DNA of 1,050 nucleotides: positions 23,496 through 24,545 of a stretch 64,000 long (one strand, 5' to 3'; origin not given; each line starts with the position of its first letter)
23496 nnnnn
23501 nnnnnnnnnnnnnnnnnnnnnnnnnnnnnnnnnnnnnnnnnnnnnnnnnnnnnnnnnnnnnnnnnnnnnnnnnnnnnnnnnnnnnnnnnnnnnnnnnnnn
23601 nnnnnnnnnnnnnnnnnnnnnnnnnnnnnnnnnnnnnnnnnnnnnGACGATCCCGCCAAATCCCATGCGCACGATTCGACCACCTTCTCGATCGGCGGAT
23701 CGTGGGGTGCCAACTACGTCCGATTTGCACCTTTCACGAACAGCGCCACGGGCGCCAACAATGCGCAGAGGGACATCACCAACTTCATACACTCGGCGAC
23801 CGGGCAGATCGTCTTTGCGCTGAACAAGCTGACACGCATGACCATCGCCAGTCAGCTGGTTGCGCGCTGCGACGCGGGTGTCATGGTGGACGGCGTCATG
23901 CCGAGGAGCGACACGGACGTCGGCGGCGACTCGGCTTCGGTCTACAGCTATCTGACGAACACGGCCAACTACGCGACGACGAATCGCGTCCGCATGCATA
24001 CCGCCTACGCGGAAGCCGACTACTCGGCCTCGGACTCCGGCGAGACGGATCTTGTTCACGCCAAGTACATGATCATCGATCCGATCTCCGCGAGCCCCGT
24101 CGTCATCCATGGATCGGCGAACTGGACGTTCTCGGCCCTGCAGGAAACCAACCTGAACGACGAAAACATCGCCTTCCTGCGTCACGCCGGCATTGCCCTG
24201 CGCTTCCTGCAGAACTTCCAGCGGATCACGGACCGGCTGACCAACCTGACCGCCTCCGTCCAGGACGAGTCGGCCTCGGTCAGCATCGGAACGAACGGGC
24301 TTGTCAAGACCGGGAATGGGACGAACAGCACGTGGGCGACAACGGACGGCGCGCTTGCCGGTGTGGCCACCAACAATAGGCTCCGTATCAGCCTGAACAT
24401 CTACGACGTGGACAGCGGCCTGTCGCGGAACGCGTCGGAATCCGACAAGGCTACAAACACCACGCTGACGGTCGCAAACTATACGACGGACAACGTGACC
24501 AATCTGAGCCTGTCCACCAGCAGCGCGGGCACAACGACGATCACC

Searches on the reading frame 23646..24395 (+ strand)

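Call 28: search_protein_families(library=ncbifam, proteins=[window:23646-24395:+], max_evalue=0.1)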
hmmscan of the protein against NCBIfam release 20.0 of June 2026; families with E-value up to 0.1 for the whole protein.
window:23646-24395:+ (250 aa): 2 families
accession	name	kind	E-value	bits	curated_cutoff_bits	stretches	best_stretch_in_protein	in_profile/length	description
NF010493.0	PRK13912.1-4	equivalog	0.00014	21.9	351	1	19-194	12-164/171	nuclease NucT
NF010492.0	PRK13912.1-3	equivalog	0.00046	19.8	297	1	39-194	34-171/178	nuclease NucT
